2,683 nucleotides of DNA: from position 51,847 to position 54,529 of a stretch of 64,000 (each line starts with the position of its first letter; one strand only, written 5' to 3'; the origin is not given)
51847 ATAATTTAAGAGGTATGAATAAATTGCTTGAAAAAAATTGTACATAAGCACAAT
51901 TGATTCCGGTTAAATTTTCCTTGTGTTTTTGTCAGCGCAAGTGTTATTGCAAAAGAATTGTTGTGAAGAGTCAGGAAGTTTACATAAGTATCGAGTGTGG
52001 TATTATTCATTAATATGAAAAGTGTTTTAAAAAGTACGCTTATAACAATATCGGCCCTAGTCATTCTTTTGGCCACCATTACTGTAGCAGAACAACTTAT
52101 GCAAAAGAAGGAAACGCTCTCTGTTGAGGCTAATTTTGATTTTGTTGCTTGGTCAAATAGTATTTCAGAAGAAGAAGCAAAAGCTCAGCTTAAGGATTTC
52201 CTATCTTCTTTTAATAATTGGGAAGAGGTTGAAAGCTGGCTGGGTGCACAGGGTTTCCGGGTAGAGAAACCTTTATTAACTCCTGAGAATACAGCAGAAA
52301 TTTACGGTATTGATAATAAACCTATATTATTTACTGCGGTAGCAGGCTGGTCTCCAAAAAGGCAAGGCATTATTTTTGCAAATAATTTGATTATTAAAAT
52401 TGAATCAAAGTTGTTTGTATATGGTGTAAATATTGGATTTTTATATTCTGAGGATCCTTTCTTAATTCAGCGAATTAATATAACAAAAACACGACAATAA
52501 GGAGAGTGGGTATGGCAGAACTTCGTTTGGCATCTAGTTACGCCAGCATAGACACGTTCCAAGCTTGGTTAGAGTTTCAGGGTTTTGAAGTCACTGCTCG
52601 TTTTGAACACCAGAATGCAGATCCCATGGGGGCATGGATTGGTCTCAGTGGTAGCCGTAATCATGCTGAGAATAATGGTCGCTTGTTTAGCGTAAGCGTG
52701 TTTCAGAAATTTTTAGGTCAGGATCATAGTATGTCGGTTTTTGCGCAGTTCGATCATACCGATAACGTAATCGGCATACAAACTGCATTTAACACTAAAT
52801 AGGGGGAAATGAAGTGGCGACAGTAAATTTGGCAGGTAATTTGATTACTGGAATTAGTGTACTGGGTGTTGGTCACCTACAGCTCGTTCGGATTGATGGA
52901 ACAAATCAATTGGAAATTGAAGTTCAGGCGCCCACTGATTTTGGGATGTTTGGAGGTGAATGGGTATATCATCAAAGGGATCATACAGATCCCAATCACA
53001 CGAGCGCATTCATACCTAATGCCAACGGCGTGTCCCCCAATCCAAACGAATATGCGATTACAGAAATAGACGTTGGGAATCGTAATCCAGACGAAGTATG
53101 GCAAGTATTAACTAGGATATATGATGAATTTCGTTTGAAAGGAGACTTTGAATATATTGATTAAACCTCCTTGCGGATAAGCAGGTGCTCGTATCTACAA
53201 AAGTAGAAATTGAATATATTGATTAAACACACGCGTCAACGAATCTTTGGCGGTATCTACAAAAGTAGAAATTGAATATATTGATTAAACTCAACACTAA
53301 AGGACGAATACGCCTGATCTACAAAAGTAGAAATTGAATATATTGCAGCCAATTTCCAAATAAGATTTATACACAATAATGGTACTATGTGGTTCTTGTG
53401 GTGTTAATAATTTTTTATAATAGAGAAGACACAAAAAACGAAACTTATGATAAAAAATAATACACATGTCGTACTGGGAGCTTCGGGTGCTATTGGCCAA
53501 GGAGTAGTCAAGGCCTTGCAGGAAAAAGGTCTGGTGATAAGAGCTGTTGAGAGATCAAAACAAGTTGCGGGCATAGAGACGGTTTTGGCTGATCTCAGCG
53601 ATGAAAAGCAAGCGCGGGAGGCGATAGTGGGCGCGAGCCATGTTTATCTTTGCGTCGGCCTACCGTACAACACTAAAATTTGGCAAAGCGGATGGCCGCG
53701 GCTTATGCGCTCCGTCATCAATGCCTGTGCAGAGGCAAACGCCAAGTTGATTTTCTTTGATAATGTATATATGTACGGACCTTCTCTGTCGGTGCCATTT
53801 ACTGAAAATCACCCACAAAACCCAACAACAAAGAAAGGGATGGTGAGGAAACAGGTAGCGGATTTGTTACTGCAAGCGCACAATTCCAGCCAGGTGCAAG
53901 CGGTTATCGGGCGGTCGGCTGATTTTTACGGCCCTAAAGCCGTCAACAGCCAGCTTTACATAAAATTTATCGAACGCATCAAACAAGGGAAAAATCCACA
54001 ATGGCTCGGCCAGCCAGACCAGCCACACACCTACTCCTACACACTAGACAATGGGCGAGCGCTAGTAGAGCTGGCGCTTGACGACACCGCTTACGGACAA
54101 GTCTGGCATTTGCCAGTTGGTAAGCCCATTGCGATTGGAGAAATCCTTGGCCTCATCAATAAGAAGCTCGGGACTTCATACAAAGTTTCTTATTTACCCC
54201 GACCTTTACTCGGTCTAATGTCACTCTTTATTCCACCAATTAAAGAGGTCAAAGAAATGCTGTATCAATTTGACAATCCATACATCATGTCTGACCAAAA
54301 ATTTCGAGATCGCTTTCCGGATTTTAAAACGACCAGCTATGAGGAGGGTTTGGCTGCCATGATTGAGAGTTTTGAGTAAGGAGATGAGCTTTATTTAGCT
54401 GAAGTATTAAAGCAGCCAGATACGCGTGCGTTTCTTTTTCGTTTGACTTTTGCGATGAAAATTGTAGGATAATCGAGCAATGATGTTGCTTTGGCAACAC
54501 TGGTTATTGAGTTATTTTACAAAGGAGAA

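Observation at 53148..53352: Orphan CRISPR mini-array with a Cas12a (type V-A) style repeat and no cas genes in 64 kb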

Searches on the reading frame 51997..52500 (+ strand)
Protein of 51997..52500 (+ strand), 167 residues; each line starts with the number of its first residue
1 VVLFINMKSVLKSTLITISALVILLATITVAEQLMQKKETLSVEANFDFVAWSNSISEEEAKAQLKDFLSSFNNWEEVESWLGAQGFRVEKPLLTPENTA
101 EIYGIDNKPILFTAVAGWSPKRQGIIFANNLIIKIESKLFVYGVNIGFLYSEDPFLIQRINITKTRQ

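Call 20: search_protein_families(library=pfam, proteins=[window:51997-52500:+], max_evalue=0.01)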
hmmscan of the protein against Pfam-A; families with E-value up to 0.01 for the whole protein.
window:51997-52500:+ (167 aa): 0 families

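Call 51: search_protein_families(library=phrogs, proteins=[window:51997-52500:+], max_evalue=0.01)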
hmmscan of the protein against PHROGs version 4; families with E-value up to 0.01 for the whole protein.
window:51997-52500:+ (167 aa): 0 families

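Call 70: search_protein_representatives(protein=window:51997-52500:+)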
Query: 167 residues. Proteins with E-value up to 0.001 (for the whole library): 16; up to 1e-10: 9; up to 1e-30: 1. The best 16 are listed.
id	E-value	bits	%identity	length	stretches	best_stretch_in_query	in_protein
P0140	2.3e-48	180.3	62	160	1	7-166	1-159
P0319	8.9e-29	116.7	44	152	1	20-166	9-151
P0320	5.9e-24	101.0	43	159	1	39-164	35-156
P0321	1.1e-22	96.9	41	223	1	25-165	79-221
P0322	3.6e-20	88.7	39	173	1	21-165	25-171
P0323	9.3e-17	77.6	42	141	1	45-166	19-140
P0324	2.1e-15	73.2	34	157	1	12-165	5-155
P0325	2.5e-15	73.0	35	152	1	38-167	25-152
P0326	1.8e-14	70.2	35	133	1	39-167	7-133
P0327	1.2e-10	57.7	53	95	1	36-90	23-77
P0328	1.7e-08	50.8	29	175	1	44-157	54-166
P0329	5.6e-08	49.1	33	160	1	45-152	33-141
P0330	3.9e-06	43.1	31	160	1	48-154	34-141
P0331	1.0e-05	41.8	37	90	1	78-166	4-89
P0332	4.9e-04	36.3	32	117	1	52-156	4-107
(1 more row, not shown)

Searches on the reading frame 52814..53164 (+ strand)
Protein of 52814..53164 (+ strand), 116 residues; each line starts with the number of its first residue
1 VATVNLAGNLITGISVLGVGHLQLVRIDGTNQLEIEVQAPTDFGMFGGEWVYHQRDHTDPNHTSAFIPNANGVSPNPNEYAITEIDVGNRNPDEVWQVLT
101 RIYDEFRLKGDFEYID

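Call 20: search_protein_families(library=pfam, proteins=[window:52814-53164:+], max_evalue=0.01)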
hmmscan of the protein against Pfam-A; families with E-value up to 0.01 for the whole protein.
window:52814-53164:+ (116 aa): 0 families

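Call 42: find_encoding_contigs(protein=window:52814-53164:+, flank=10000, max_places=10)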
Protein window:52814-53164:+ (116 aa): 3 contigs read that carry it; 1 place shown.
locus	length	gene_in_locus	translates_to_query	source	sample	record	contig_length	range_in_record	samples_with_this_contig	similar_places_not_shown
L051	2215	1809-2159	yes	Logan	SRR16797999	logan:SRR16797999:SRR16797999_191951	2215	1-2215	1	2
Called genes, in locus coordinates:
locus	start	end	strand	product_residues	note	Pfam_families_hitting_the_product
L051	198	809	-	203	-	-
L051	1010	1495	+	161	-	-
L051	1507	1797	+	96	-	-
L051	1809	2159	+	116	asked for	-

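Call 51: search_protein_families(library=phrogs, proteins=[window:52814-53164:+], max_evalue=0.01)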
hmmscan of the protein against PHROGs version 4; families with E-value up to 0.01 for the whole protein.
window:52814-53164:+ (116 aa): 0 families

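Call 59: find_homologous_proteins(query=window:52814-53164:+, max_evalue=0.001)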
Query window:52814-53164:+ (116 aa): 2 proteins with E <= 0.001 among 4 candidates.
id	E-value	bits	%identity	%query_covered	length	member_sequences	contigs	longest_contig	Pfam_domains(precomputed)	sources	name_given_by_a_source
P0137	8.8e-74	263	100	100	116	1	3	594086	-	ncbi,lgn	-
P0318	1.8e-19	88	47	95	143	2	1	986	-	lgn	-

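Call 62: find_encoding_contigs(protein=P0318, flank=5000, max_places=4)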
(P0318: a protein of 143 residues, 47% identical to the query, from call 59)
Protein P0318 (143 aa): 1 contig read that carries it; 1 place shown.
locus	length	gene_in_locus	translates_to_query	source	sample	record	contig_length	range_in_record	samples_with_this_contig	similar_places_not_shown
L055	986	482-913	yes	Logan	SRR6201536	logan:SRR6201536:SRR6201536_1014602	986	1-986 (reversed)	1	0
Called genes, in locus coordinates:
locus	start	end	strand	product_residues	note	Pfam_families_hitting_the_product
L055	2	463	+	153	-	?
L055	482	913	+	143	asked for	-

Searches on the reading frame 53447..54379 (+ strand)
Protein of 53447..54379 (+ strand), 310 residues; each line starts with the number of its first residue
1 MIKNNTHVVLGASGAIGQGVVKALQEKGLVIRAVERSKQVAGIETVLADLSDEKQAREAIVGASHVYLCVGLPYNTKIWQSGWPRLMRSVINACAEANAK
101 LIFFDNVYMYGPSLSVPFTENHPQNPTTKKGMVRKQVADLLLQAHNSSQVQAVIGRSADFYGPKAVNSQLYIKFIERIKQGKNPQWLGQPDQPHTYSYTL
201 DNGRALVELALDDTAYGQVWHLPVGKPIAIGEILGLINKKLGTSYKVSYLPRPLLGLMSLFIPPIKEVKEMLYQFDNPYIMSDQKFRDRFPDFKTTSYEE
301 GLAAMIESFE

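Call 19: find_encoding_contigs(protein=window:53447-54379:+, flank=10000, max_places=10)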
Protein window:53447-54379:+ (310 aa): 5 contigs read that carry it; 5 places shown.
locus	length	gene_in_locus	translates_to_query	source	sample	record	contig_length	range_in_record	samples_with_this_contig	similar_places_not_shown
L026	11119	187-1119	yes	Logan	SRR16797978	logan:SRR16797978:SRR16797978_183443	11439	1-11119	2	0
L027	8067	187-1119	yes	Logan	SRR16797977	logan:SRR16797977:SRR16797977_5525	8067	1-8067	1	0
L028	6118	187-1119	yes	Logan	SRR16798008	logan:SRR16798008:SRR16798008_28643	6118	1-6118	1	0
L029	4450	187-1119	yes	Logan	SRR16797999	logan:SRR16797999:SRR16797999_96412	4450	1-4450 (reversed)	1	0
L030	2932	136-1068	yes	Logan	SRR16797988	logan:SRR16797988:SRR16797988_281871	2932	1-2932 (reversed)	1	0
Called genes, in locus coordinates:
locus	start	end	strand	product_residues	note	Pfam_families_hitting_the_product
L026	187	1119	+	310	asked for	PF01370:Epimerase, PF05368:NmrA (weak), PF13460:NAD_binding_10, PF16363:GDP_Man_Dehyd (weak)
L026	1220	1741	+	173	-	-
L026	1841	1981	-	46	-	-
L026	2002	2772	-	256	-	PF00557:Peptidase_M24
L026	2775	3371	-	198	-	PF00406:ADK, PF13207:AAA_17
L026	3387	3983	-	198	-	PF00625:Guanylate_kin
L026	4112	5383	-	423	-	PF00344:SecY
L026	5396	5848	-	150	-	PF00828:Ribosomal_L27A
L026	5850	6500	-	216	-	PF00333:Ribosomal_S5, PF03719:Ribosomal_S5_C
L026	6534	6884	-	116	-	PF00861:Ribosomal_L18p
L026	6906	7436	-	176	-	PF00347:Ribosomal_L6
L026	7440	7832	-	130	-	PF00410:Ribosomal_S8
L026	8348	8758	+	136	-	-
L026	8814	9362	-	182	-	PF02661:Fic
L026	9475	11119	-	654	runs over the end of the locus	?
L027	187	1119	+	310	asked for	PF01370:Epimerase, PF05368:NmrA (weak), PF13460:NAD_binding_10, PF16363:GDP_Man_Dehyd (weak)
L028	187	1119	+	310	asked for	PF01370:Epimerase, PF05368:NmrA (weak), PF13460:NAD_binding_10, PF16363:GDP_Man_Dehyd (weak)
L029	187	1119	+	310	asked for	PF01370:Epimerase, PF05368:NmrA (weak), PF13460:NAD_binding_10, PF16363:GDP_Man_Dehyd (weak)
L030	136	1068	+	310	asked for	PF01370:Epimerase, PF05368:NmrA (weak), PF13460:NAD_binding_10, PF16363:GDP_Man_Dehyd (weak)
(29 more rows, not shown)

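Call 20: search_protein_families(library=pfam, proteins=[window:53447-54379:+], max_evalue=0.01)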
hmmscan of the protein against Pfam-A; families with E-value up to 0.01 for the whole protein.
window:53447-54379:+ (310 aa): 5 families
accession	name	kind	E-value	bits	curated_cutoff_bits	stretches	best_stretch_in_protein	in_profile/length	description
PF01370.27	Epimerase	-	4.3e-17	62.8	20.9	1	8-209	2-224/240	NAD dependent epimerase/dehydratase family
PF13460.12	NAD_binding_10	-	2e-09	38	27.2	1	11-144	1-133/184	NAD(P)H-binding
PF05368.20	NmrA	-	6.7e-08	32.9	27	1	6-252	4-245/298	NmrA-like family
PF16363.11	GDP_Man_Dehyd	-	7.4e-07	29.4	27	1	84-244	107-269/332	GDP-mannose 4,6 dehydratase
PF04321.23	RmlD_sub_bind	-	0.00026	20.6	27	0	8-60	4-47/287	RmlD substrate binding domain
